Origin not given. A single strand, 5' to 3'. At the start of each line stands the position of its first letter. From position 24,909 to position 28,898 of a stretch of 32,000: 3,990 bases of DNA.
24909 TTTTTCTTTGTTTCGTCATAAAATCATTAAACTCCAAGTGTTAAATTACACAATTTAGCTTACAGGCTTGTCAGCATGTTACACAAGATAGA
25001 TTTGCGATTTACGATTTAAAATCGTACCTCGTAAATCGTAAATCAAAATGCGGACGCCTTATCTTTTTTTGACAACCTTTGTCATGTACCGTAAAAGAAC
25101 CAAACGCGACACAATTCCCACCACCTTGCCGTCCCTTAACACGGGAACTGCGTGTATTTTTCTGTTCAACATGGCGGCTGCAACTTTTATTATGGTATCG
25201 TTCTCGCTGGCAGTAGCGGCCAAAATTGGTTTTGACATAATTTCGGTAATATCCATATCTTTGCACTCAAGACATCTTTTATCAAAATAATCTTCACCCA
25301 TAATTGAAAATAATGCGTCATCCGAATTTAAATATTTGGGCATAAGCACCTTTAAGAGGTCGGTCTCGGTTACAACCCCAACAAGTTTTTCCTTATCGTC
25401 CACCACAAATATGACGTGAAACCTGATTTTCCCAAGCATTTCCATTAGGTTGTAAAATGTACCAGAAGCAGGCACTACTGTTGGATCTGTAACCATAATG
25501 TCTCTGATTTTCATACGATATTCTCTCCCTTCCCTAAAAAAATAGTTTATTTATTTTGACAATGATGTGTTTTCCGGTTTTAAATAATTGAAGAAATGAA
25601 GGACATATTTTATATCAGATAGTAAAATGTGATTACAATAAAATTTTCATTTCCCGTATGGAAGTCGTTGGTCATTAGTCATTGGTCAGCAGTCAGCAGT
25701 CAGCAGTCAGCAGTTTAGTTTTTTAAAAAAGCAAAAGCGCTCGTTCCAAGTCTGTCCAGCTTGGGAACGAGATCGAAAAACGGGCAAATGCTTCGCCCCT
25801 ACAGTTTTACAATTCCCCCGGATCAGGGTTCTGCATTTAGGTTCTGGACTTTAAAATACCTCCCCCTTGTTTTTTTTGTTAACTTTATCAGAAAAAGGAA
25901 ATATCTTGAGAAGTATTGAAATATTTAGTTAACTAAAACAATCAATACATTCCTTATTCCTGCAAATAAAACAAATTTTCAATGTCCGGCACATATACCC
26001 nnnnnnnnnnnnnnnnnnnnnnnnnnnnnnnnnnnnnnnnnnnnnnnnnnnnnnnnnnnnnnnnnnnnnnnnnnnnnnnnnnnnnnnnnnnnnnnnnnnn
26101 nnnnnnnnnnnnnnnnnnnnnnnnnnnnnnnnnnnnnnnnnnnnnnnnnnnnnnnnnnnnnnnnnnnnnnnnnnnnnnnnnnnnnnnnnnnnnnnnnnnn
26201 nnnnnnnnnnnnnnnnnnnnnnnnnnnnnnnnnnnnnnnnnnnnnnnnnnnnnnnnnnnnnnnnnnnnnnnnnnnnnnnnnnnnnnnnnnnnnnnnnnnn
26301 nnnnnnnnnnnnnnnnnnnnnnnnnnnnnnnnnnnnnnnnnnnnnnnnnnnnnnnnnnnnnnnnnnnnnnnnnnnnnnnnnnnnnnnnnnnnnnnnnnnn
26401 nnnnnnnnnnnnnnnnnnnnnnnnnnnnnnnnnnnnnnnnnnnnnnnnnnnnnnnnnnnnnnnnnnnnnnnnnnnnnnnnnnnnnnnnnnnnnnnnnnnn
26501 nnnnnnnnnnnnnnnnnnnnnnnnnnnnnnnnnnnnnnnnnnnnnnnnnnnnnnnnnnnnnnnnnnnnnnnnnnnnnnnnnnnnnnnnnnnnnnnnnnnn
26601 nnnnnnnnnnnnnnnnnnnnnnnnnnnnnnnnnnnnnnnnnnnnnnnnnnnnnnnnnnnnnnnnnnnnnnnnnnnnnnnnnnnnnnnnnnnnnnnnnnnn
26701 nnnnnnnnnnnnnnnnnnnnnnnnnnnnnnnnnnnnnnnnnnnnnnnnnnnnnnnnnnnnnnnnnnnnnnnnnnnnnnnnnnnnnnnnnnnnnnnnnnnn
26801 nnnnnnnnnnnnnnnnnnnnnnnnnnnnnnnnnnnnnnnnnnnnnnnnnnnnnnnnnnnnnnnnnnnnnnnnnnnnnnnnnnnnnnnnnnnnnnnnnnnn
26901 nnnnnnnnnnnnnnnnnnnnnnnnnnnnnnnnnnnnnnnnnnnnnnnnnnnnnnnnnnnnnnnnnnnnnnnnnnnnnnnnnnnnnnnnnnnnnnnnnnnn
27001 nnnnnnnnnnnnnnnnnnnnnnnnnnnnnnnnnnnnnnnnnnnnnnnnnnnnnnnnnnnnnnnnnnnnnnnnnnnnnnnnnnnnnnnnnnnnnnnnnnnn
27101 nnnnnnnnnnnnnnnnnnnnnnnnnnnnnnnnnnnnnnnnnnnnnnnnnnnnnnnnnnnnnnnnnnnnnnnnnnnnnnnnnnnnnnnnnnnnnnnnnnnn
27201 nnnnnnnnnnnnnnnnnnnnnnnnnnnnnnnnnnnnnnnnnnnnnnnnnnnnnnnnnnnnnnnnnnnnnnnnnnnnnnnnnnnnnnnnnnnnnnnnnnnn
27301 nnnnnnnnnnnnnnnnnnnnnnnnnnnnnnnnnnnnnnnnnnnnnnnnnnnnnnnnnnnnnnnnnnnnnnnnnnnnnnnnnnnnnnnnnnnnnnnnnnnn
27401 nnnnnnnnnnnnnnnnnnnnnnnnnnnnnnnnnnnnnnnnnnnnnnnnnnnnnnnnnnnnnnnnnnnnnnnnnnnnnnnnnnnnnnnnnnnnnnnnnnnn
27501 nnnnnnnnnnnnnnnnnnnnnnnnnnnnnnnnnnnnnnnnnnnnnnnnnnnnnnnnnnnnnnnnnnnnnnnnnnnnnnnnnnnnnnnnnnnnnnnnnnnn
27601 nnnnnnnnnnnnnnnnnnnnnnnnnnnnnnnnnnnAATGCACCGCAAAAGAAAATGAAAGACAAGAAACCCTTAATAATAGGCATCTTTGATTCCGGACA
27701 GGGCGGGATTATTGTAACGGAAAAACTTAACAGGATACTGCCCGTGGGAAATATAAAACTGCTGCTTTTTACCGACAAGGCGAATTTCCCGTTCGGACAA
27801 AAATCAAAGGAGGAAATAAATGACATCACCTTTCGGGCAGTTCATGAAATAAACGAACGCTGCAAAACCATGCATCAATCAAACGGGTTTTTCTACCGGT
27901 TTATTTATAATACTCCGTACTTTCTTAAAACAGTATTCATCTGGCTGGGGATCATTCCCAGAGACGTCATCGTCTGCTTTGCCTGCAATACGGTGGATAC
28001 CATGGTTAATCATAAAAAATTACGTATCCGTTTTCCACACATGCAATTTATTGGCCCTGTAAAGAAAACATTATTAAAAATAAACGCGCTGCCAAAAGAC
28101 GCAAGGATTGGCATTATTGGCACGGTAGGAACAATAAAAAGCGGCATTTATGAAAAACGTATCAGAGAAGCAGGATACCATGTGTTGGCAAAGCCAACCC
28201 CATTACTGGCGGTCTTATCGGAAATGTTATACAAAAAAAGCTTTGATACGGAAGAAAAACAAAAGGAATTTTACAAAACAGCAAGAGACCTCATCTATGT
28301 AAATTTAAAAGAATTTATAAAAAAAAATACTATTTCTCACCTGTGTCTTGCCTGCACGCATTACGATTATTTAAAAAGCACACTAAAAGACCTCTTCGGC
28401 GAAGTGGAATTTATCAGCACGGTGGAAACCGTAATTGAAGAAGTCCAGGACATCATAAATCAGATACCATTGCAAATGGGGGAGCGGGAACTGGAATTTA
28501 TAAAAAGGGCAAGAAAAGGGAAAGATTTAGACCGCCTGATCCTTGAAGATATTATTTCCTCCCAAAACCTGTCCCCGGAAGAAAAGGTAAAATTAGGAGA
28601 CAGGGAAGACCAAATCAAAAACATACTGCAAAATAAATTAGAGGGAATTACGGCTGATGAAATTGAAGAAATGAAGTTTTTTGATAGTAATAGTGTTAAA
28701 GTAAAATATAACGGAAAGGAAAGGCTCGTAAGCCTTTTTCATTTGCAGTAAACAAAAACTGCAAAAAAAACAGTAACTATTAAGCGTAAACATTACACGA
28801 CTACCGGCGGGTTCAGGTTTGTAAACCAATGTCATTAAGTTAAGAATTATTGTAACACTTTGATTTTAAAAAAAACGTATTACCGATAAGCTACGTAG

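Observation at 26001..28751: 916-aa fusion of a glutamate-dehydrogenase-like domain lacking the catalytic lysine with an apparently intact glutamate racemase domain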

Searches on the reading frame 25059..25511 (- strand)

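Call 41: search_protein_families(library=pfam, proteins=[window:25059-25511:-], max_evalue=0.0001)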
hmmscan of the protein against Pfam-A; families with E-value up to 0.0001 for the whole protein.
window:25059-25511:- (150 aa): 1 family
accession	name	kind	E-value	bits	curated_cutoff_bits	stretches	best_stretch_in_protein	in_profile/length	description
PF00571.33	CBS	-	1.1e-22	80.6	24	2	2-57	1-56/57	CBS domain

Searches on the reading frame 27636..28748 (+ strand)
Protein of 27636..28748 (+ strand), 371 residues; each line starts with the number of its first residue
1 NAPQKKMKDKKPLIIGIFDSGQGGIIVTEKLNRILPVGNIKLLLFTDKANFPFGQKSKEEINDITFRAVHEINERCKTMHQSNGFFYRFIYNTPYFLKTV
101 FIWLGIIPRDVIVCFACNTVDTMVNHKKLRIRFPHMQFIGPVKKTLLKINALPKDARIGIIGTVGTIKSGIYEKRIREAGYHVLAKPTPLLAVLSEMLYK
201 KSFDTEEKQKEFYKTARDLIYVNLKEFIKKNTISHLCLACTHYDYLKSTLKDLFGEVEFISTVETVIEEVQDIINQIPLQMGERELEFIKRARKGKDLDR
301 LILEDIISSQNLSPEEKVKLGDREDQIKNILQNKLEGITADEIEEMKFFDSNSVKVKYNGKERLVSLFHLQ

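Call 49: find_homologous_proteins(query=window:27636-28748:+, max_evalue=0.001)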
Query window:27636-28748:+ (371 aa): 227 proteins with E <= 0.001 among 6030 candidates; the best 120 are listed.
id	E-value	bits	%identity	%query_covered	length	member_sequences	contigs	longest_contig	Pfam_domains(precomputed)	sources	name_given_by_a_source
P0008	4.0e-160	551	67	97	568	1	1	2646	PF01177.28,PF00208.28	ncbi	ncbi:MAG: aspartate/glutamate racemase family protein, partial [Candidatus Brocadia sp.]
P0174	1.0e-140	487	64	90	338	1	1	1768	PF01177.28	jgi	jgi:glutamate racemase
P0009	1.3e-131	457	59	96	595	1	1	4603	PF01177.28,PF00208.28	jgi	-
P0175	6.1e-119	416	68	73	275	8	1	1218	PF01177.28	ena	-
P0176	5.3e-19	87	33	71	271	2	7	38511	PF01177.28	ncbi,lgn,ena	-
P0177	2.5e-18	85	30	68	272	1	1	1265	PF01177.28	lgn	-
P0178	4.6e-18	84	32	67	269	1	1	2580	PF01177.28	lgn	-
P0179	4.6e-18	84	29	79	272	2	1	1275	PF01177.28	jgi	-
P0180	5.9e-18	84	32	70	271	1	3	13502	PF01177.28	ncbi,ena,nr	ncbi:MAG: glutamate racemase [Candidatus Cloacimonetes bacterium]|nr:glutamate racemase [Candidatus 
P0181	6.5e-18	83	28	82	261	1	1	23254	PF01177.28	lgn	-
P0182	1.5e-17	82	27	80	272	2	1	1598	PF01177.28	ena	-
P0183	1.5e-17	82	29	71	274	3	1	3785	PF01177.28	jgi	jgi:glutamate racemase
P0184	1.6e-17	82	28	79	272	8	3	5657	PF01177.28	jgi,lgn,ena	-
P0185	3.0e-17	81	30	71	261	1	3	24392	PF01177.28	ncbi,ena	-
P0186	4.8e-17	81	33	67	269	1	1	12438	PF01177.28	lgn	-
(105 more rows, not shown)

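Call 88: predict_structure(alignment_id=A4)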
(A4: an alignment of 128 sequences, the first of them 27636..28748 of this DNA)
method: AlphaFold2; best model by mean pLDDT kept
length: 371 residues; sequences in the alignment: 128
mean_pLDDT: 91.9   pTM: 0.88
mean pLDDT of the five models: 91.9, 90.3, 90.2, 90.2, 89.8
residues with pLDDT >= 90: 291; 70-90: 66; 50-70: 12; < 50: 2
segments of 3 or more residues with pLDDT < 50: none
pLDDT, mean of each block of 10 residues (from residue 1): 64 94 94 92 91 90 96 91 79 91 91 97 97 96 98 98 96 98 96 91 87 95 98 98 96 97 97 92 86 73 92 95 92 91 92 95 88 36
secondary structure, 60 per line:
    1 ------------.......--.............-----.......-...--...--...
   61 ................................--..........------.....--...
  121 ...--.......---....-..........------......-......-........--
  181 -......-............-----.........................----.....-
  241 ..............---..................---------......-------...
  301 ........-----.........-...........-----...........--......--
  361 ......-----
elements in order: E13-19 H22-34 E40-46 H58-92 H95-104 E111-115 H118-123 H126-132 E136-139 H141-150 E157-162 H164-169 H171-178 E182-187 H189-200 H206-230 E235-239 H241-254 E258-261 H262-275 E285-290 H298-308 H314-322 H324-334 E343-350 E353-358 E361-366
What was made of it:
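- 27855..27956 (+): Helical insertion (about residues 619-652) found only in the Kuenenia/Brocadia-type proteins. It is the least conserved part of the protein. It is modelled as an extension of a long helix plus a second helix (call 88).
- On Glutamate racemase MurI: The AF2 model has pLDDT 91.9 and pTM 0.88 (call 88).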

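Call 90: fold_search(model_id=the predicted structure, library=pdb)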
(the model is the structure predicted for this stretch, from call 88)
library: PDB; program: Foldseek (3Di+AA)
matches with E <= 10: 1096; with E <= 0.001: 72
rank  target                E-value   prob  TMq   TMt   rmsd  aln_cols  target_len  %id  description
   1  2gzm_A                5.8e-14  1.00  0.54  0.74   5.8       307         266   23  Crystal Structure of the Glutamate Racemase from Bacillus anthracis (released 2007-05-29)
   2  2vvt_B                6.1e-14  1.00  0.55  0.76   7.7       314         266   20  Glutamate Racemase (MurI) from E. faecalis in complex with a 9-Benzyl Purine inhibitor (released 2008-06-24)
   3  2gzm_B                1.3e-13  1.00  0.53  0.73   5.6       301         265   23  Crystal Structure of the Glutamate Racemase from Bacillus anthracis (released 2007-05-29)
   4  3uho_A                1.6e-13  1.00  0.52  0.75   4.9       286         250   23  Crystal Structure of Glutamate Racemase from Campylobacter jejuni subsp. jejuni (released 2012-05-30)
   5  5hj7_B                1.8e-13  1.00  0.52  0.72   6.5       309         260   19  Glutamate Racemase Mycobacterium tuberculosis (MurI) with bound D-glutamate, 2.3 Angstrom resolution, X-ray diffractio (released 2016-05-25)
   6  2jfo_A                2.1e-13  1.00  0.57  0.77   6.9       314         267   21  Crystal structure of Enterococcus faecalis glutamate racemase in complex with D- and L-Glutamate (released 2007-07-03)
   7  3hfr_A                3.4e-13  1.00  0.56  0.76   3.7       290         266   21  Crystal structure of glutamate racemase from Listeria monocytogenes (released 2009-06-09)
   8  2dwu_B                4.1e-13  1.00  0.56  0.76   3.6       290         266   24  Crystal Structure of Glutamate Racemase Isoform RacE1 from Bacillus anthracis (released 2007-06-19)
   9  3out_A                4.1e-13  1.00  0.53  0.74   6.1       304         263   18  Crystal structure of glutamate racemase from Francisella tularensis subsp. tularensis SCHU S4 in complex with D-glutam (released 2010-09-29)
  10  5w16_A                4.3e-13  1.00  0.51  0.72   6.0       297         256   22  Crystal structure of glutamate racemase from Thermus thermophilus in complex with D-glutamate (released 2018-06-06)
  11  2dwu_A                4.6e-13  1.00  0.56  0.77   3.7       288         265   23  Crystal Structure of Glutamate Racemase Isoform RacE1 from Bacillus anthracis (released 2007-06-19)
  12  5hj7_A                5.1e-13  1.00  0.52  0.73   8.5       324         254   19  Glutamate Racemase Mycobacterium tuberculosis (MurI) with bound D-glutamate, 2.3 Angstrom resolution, X-ray diffractio (released 2016-05-25)
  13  5ijw_B                6.4e-13  1.00  0.53  0.70   7.7       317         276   19  Glutamate Racemase (MurI) from Mycobacterium smegmatis with bound D-glutamate, 1.8 Angstrom resolution, X-ray diffract (released 2016-05-25)
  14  3uhf_A                6.7e-13  1.00  0.53  0.75   4.9       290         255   22  Crystal Structure of Glutamate Racemase from Campylobacter jejuni subsp. jejuni (released 2012-05-30)
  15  3ist_A                7.9e-13  1.00  0.57  0.78   7.3       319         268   20  Crystal structure of glutamate racemase from Listeria monocytogenes in complex with succinic acid (released 2009-09-22)
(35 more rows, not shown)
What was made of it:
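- The fold search ranks 48 glutamate racemases ahead of aspartate racemases (call 90).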

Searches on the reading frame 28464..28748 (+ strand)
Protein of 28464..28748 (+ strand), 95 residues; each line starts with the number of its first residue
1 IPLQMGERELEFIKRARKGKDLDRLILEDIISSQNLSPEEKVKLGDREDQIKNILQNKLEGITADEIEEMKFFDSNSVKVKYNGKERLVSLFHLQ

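Call 80: search_solved_structures(query=window:28464-28748:+, max_evalue=10)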
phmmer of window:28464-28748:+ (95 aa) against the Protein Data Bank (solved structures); distinct sequences matched with E-value up to 10: 0.
